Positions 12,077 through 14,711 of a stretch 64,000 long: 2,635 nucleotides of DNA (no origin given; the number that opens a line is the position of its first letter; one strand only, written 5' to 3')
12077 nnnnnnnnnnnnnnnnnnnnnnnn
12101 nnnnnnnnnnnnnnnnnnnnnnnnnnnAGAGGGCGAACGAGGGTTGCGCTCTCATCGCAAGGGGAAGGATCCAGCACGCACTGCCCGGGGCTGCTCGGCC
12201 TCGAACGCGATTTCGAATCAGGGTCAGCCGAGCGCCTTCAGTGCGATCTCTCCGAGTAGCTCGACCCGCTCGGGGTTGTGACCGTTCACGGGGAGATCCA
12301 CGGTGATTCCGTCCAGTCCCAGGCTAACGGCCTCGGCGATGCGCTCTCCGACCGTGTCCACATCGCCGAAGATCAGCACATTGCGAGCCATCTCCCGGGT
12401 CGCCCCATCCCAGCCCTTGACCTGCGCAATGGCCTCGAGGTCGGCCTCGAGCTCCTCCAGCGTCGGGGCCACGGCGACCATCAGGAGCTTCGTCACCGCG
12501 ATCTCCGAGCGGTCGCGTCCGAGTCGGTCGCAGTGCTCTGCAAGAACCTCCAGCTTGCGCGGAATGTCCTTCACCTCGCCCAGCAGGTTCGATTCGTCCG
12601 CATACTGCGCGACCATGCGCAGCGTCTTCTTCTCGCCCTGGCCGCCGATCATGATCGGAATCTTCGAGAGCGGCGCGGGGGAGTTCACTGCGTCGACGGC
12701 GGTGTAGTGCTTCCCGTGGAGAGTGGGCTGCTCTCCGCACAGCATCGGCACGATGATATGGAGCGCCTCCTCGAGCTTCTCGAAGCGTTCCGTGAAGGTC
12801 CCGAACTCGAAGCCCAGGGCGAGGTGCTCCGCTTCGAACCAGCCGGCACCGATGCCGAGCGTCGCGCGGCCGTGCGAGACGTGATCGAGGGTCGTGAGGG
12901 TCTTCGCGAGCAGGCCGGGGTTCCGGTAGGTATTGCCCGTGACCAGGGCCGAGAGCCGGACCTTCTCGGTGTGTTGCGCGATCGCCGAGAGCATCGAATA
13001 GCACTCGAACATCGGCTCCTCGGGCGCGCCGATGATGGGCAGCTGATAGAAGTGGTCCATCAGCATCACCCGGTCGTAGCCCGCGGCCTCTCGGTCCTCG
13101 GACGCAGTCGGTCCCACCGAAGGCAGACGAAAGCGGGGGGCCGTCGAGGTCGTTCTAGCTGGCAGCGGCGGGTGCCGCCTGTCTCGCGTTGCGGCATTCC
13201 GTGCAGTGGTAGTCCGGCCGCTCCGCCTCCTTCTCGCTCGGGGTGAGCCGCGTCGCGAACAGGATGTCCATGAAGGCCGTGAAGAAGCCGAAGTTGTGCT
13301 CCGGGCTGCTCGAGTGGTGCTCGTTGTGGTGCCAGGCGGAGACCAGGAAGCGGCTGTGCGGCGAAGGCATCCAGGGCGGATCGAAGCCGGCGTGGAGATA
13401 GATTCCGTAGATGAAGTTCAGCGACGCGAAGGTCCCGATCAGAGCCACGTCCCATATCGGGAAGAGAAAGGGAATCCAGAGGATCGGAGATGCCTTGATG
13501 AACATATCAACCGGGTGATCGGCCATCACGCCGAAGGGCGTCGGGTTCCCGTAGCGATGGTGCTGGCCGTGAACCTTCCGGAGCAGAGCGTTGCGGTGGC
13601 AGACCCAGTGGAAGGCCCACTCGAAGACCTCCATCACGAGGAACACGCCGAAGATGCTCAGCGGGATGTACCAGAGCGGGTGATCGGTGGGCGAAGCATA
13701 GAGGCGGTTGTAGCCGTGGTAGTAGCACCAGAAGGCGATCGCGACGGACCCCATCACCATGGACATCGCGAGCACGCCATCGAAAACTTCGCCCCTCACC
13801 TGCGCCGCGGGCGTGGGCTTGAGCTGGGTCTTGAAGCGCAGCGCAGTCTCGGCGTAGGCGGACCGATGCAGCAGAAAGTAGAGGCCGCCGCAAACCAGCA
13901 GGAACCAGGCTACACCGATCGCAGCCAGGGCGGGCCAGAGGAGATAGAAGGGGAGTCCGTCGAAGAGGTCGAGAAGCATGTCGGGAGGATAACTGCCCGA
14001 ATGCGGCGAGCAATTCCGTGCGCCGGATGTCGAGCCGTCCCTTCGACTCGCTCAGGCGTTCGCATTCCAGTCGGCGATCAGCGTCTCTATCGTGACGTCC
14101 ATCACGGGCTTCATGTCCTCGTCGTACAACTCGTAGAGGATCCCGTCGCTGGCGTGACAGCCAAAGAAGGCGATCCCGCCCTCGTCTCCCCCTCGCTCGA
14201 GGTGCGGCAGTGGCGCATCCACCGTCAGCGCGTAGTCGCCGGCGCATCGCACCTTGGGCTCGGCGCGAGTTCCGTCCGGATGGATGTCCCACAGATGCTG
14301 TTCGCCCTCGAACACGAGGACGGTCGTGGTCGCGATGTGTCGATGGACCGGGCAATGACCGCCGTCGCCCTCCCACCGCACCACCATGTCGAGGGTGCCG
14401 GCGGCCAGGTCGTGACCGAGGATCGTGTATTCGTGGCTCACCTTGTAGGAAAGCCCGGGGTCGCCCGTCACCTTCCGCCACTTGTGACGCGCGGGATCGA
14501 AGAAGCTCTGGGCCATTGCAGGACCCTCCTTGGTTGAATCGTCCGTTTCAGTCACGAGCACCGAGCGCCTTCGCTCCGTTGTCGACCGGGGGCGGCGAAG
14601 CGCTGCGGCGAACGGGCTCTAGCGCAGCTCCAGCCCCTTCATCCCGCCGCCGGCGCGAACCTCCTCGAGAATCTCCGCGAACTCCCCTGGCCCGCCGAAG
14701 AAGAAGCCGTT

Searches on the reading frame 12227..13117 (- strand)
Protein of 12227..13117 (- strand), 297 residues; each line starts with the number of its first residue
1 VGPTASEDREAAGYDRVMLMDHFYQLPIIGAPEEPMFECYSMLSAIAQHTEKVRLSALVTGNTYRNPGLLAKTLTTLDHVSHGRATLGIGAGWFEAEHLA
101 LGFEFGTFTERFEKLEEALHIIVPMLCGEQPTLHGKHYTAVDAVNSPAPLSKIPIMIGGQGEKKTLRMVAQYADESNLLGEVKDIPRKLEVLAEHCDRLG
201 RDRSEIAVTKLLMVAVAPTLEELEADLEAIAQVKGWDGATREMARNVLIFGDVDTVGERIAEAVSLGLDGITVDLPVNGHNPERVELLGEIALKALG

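Call 8: search_protein_families(library=pfam, proteins=[window:12227-13117:-], max_evalue=0.001)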
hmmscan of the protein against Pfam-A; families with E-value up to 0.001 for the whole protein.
window:12227-13117:- (297 aa): 1 family
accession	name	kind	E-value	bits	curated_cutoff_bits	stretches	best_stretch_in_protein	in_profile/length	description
PF00296.26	Bac_luciferase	-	1e-43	150.3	27.9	1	10-269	33-313/314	Luciferase-like monooxygenase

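Call 54: search_solved_structures(query=window:12227-13117:-, max_evalue=0.00001)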
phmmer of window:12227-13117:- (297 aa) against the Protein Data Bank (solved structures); distinct sequences matched with E-value up to 0.00001: 23.
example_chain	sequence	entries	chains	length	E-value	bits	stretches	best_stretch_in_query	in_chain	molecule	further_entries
8qpl_A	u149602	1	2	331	1.7e-17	67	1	39-218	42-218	5,10-methylenetetrahydromethanopterin reductase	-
8qq8_A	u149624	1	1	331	1.7e-17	67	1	39-218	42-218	5,10-methylenetetrahydromethanopterin reductase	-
8qpm_A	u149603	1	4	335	1.7e-17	66.9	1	39-218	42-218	5,10-methylenetetrahydromethanopterin reductase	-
1z69_A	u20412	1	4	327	4.3e-13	52.5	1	38-212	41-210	Coenzyme F420-dependent N(5),N(10)-methylenetetrahydromethanopterin reductase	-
3rao_A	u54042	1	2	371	5.5e-13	52.2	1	28-193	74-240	Putative Luciferase-like Monooxygenase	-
1f07_A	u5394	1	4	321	7e-13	51.8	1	39-209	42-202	COENZYME F420-DEPENDENT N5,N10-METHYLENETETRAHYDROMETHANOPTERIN REDUCTASE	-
5lxe_A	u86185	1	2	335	4.5e-12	49.2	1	10-206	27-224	F420-dependent glucose-6-phosphate dehydrogenase 1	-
8vw6_A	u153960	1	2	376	5.2e-11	45.7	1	32-233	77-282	Alkanesulfonate monooxygenase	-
8t0u_A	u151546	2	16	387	8.7e-10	41.7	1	10-174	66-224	FMNH(2)-dependent dimethylsulfone monooxygenase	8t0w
3b4y_A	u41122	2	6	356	9.2e-10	41.6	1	9-162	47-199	PROBABLE F420-DEPENDENT GLUCOSE-6-PHOSPHATE DEHYDROGENASE FGD1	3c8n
9g64_A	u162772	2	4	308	1.4e-09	41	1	40-120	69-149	F420-dependent oxidoreductase | Putative F420-dependent oxidoreductase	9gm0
9gkh_A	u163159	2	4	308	2.6e-09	40.1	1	41-120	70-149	Putative F420-dependent oxidoreductase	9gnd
1rhc_A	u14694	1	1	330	2.8e-09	40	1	10-222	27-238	F420-dependent alcohol dehydrogenase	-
9gnc_A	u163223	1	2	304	6.7e-09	38.8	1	40-120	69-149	Putative F420-dependent oxidoreductase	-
2b81_A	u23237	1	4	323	1.1e-08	38.1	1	9-167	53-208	Luciferase-like monooxygenase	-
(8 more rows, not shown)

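Call 69: search_protein_families(library=ncbifam, proteins=[window:12227-13117:-], max_evalue=0.01)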
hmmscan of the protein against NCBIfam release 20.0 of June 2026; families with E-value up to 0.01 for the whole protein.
window:12227-13117:- (297 aa): 30 families (the best 25 are shown)
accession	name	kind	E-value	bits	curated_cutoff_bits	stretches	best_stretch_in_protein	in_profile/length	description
TIGR03560.1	F420_Rv1855c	subfamily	2.7e-79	266.2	231.4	1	8-209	21-225/227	TIGR03560 family F420-dependent LLM class oxidoreductase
TIGR03856.1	F420_MSMEG_2906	subfamily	1.4e-52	178.7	243.7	1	8-210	24-208/249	LLM class F420-dependent oxidoreductase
TIGR03619.1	F420_Rv2161c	subfamily_domain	7.1e-37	127.3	166.9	1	10-230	8-235/247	TIGR03619 family F420-dependent LLM class oxidoreductase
TIGR03621.1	F420_MSMEG_2516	subfamily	3.2e-33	115.1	213.15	1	8-180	22-177/295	TIGR03621 family F420-dependent LLM class oxidoreductase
NF002619.0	PRK02271.1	equivalog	2.3e-23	83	276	1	38-217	41-216/329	5,10-methylenetetrahydromethanopterin reductase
TIGR03557.1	F420_G6P_family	subfamily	9.2e-22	77.6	210.4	1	9-176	22-185/316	TIGR03557 family F420-dependent LLM class oxidoreductase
TIGR03555.1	F420_mer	equivalog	4.6e-21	75.5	348.7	1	38-214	39-212/325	5,10-methylenetetrahydromethanopterin reductase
TIGR04021.1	LLM_DMSO2_sfnG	equivalog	2.1e-20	73.4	382.95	1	36-230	60-252/350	dimethylsulfone monooxygenase SfnG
TIGR03612.1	RutA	equivalog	2.2e-18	66.9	498.3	1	37-228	65-257/355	pyrimidine utilization protein A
TIGR03571.1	lucif_BA3436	subfamily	2.9e-15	56.3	303.9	1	9-164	40-193/304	TIGR03571 family LLM class oxidoreductase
TIGR03860.1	FMN_nitrolo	subfamily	2.6e-14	52.9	279.7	1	10-121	39-155/422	NtaA/DmoA family FMN-dependent monooxygenase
TIGR03559.1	F420_Rv3520c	subfamily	1.1e-13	51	335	1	31-141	32-140/325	LLM class F420-dependent oxidoreductase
TIGR03554.1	F420_G6P_DH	equivalog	3e-13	49.5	420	1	10-173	26-183/331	glucose-6-phosphate dehydrogenase (coenzyme-F420)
TIGR04465.1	ArgArg_F420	equivalog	6.6e-13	48.4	470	1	8-207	68-263/364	F420-dependent hydroxymycolic acid dehydrogenase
TIGR03565.1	alk_sulf_monoox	equivalog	2e-12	46.8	518.2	1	39-202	55-218/346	FMNH2-dependent alkanesulfonate monooxygenase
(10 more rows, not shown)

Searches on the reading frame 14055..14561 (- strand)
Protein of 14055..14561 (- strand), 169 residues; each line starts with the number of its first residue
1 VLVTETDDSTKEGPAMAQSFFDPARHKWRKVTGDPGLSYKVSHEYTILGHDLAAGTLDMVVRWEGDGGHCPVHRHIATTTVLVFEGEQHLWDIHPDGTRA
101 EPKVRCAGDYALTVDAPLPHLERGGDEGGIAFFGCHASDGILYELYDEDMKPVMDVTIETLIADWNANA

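Call 8: search_protein_families(library=pfam, proteins=[window:14055-14561:-], max_evalue=0.001)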
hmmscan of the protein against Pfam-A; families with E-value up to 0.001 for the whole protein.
window:14055-14561:- (169 aa): 0 families

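Call 29: search_protein_families(library=pfam, proteins=[window:14055-14561:-], max_evalue=10)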
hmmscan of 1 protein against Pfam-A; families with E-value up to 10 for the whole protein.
window:14055-14561:- (169 aa): 0 families

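Call 69: search_protein_families(library=ncbifam, proteins=[window:14055-14561:-], max_evalue=0.01)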
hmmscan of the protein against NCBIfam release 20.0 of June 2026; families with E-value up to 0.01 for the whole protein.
window:14055-14561:- (169 aa): 0 families

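Call 77: find_homologous_proteins(query=window:14055-14516:-, max_evalue=0.001)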
Query window:14055-14516:- (154 aa): 831 proteins with E <= 0.001 among 904 candidates; the best 120 are listed.
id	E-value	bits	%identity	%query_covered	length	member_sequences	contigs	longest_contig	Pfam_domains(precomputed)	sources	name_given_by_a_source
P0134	2.6e-104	364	100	100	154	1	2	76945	-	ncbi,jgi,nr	ncbi:MAG: hypothetical protein JRH16_09765 [Deltaproteobacteria bacterium]|nr:hypothetical protein [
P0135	1.6e-83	296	81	100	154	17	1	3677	-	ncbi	-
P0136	2.5e-83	296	80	100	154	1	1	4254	-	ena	-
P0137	3.2e-83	295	81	100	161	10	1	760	-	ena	-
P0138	3.4e-82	292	79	100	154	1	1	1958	-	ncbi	-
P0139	1.1e-81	290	79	100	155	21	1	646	-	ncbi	-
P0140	1.6e-81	290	79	100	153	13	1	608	-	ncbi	-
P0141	1.7e-81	290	79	100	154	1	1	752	-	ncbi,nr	ncbi:MAG: hypothetical protein GY953_48455 [bacterium]|nr:hypothetical protein [bacterium]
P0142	2.7e-81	289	79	100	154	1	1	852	-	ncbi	-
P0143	4.0e-81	289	78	100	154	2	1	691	-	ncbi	-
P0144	8.5e-81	288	79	100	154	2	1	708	-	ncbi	-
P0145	1.1e-80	287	78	100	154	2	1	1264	-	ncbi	-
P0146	4.4e-80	285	78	100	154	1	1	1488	-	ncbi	-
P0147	4.9e-80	285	78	100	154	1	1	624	-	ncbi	-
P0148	5.2e-80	285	78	100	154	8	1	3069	-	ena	-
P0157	3.5e-79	282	78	100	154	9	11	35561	-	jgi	jgi:hypothetical protein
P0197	4.6e-77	275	75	100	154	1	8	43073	-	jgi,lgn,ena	-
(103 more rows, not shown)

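Call 78: find_encoding_contigs(protein=P0197, flank=8000, max_places=3)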
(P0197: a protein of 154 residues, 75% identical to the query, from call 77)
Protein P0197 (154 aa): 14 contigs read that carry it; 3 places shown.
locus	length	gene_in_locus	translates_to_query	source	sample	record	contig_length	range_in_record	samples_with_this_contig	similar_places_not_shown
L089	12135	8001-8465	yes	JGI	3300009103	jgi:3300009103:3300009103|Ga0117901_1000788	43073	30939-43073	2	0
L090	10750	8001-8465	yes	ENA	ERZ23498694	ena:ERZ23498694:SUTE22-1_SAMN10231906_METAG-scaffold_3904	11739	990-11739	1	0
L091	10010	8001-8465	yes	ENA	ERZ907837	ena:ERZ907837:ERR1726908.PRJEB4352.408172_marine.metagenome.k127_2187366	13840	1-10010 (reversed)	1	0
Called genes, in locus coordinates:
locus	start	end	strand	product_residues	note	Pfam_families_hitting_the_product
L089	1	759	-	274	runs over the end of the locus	PF05721:PhyH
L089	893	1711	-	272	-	-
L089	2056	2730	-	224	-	PF02600:DsbB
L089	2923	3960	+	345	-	-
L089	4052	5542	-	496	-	-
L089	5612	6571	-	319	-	PF14099:Polysacc_lyase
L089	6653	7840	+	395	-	PF00067:p450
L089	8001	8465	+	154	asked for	-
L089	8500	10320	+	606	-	PF00743:FMO-like (weak), PF01266:DAO (faint), PF07992:Pyr_redox_2 (faint), PF13450:NAD_binding_8 (weak), PF13738:Pyr_redox_3 (faint)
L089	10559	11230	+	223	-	PF05019:Coq4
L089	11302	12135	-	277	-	?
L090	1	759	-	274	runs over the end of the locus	PF05721:PhyH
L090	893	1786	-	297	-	-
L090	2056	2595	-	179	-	PF02600:DsbB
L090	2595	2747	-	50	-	PF19455:DUF5993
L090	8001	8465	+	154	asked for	-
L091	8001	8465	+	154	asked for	-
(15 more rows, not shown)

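Call 79: find_encoding_contigs(protein=P0157, flank=8000, max_places=3)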
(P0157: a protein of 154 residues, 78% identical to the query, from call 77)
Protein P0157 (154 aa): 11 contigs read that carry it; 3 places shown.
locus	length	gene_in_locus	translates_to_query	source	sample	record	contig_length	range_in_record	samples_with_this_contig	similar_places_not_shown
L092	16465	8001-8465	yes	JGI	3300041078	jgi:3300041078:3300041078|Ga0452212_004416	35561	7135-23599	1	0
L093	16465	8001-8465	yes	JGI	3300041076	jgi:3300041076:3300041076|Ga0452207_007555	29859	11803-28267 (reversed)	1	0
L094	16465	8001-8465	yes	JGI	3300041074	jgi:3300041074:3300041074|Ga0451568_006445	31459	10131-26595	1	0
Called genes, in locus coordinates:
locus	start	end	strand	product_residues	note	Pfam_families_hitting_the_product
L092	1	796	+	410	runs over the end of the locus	PF06742:DUF1214 (faint)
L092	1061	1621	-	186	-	PF00484:Pro_CA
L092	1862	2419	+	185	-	PF13452:FAS1_DH_region, PF01575:MaoC_dehydratas (faint)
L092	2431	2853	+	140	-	PF01575:MaoC_dehydratas (weak)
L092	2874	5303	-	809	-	PF02515:CoA_transf_3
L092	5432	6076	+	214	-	PF00440:TetR_N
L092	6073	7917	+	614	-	PF00743:FMO-like (weak), PF07992:Pyr_redox_2, PF13738:Pyr_redox_3, PF13450:NAD_binding_8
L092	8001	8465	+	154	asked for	-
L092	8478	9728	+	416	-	PF00067:p450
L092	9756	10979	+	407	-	PF22691:Thiolase_C_1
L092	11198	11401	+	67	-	PF01796:OB_ChsH2_C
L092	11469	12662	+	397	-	PF04909:Amidohydro_2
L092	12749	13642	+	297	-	PF00296:Bac_luciferase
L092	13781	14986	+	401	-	PF05721:PhyH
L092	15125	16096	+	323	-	PF03747:ADP_ribosyl_GH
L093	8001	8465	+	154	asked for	-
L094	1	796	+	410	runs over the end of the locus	PF06742:DUF1214 (faint)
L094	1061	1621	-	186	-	PF00484:Pro_CA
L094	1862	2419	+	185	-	PF13452:FAS1_DH_region, PF01575:MaoC_dehydratas (faint)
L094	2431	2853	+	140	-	PF01575:MaoC_dehydratas (weak)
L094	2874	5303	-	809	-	PF02515:CoA_transf_3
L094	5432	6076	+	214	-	PF00440:TetR_N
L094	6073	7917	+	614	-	PF00743:FMO-like (weak), PF07992:Pyr_redox_2, PF13738:Pyr_redox_3, PF13450:NAD_binding_8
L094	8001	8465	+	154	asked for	-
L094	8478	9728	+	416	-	PF00067:p450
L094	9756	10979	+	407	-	PF22691:Thiolase_C_1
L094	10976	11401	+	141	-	PF12172:zf-ChsH2, PF01796:OB_ChsH2_C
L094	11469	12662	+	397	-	PF04909:Amidohydro_2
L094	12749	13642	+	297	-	PF00296:Bac_luciferase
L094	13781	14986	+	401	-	PF05721:PhyH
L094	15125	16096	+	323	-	PF03747:ADP_ribosyl_GH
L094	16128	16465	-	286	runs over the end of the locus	PF12146:Hydrolase_4, PF00561:Abhydrolase_1, PF12697:Abhydrolase_6, PF08386:Abhydrolase_4 (weak)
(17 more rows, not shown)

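Call 88: predict_structure(alignment_id=A4)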
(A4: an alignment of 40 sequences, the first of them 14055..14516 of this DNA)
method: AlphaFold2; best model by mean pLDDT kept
length: 154 residues; sequences in the alignment: 40
mean_pLDDT: 91.6   pTM: 0.86
mean pLDDT of the five models: 91.6, 91.3, 91.0, 89.2, 86.0
residues with pLDDT >= 90: 120; 70-90: 25; 50-70: 9; < 50: 0
segments of 3 or more residues with pLDDT < 50: none
pLDDT, mean of each block of 10 residues (from residue 1): 79 86 80 97 95 91 97 95 94 94 93 96 93 89 96 93
secondary structure, 60 per line:
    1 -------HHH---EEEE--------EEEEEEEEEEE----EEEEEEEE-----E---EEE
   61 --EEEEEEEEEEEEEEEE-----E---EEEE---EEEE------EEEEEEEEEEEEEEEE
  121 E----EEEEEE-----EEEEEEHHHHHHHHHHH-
elements in order: E14-17 E26-36 E41-48 E58-60 E63-78 E88-91 E95-98 E105-121 E126-131 E137-142 H143-153

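Call 90: fold_search(model_id=the predicted structure, library=pdb)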
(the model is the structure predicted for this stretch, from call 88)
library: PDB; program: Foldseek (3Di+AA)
matches with E <= 10: 1897; with E <= 0.001: 638
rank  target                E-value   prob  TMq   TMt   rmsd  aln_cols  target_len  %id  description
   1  5flj_A                6.5e-08  1.00  0.55  0.48   9.5       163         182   14  enzyme-substrate-dioxygen complex of Ni-quercetinase (released 2016-06-01)
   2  5flj_L                7.2e-08  1.00  0.55  0.47   7.8       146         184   15  enzyme-substrate-dioxygen complex of Ni-quercetinase (released 2016-06-01)
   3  8oz8_A                1.1e-07  1.00  0.58  0.67   4.8       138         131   13  Crystal Structure of an Hydroxynitrile lyase variant (H96A) from Granulicella tundricola (released 2024-04-10)
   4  5flh_A                1.1e-07  1.00  0.52  0.43   8.7       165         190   14  Free state of Ni-quercetinase (released 2016-06-01)
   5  4uxa_A                1.6e-07  1.00  0.58  0.67   4.7       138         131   12  Improved variant of (R)-selective manganese-dependent hydroxynitrile lyase from bacteria (released 2015-01-21)
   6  4bif_A                2.3e-07  1.00  0.57  0.66   4.8       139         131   14  Biochemical and structural characterisation of a novel manganese- dependent hydroxynitrile lyase from bacteria (released 2013-09-11)
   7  5flh_B                2.4e-07  1.00  0.52  0.45   9.7       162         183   15  Free state of Ni-quercetinase (released 2016-06-01)
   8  7nzp_AAA              2.9e-07  1.00  0.56  0.48   4.7       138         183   17  D-lyxose isomerase from the hyperthermophilic archaeon Thermofilum sp complexed with D-fructose (released 2021-10-13)
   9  7nzp_BBB              3.4e-07  1.00  0.57  0.49   5.8       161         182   17  D-lyxose isomerase from the hyperthermophilic archaeon Thermofilum sp complexed with D-fructose (released 2021-10-13)
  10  2o1q_A                3.6e-07  1.00  0.63  0.67   6.4       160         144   11  CRYSTAL STRUCTURE OF A PUTATIVE ACETYLACETONE DIOXYGENASE (MPE_A3659) FROM METHYLIBIUM PETROLEIPHILUM PM1 AT 1.50 A RE (released 2007-01-23)
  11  3bal_A                4.7e-07  1.00  0.67  0.69   6.3       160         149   10  Crystal Structure of an Acetylacetone Dioxygenase from Acinetobacter johnsonii (released 2007-11-27)
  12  2f4p_C                5.0e-07  1.00  0.56  0.64   6.1       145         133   14  Crystal structure of a cupin-like protein (tm1010) from thermotoga maritima msb8 at 1.90 A resolution (released 2006-01-24)
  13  2f4p_B                6.6e-07  1.00  0.57  0.65   6.0       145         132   14  Crystal structure of a cupin-like protein (tm1010) from thermotoga maritima msb8 at 1.90 A resolution (released 2006-01-24)
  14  7nzq                  7.0e-07  1.00  0.57  0.50   4.9       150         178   18  D-lyxose isomerase from the hyperthermophilic archaeon Thermofilum sp complexed with D-mannose (released 2021-10-13)
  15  3ebr                  7.4e-07  1.00  0.65  0.64   3.8       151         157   13  Crystal structure of an rmlc-like cupin protein (reut_a0381) from ralstonia eutropha jmp134 at 2.60 A resolution (released 2008-09-09)
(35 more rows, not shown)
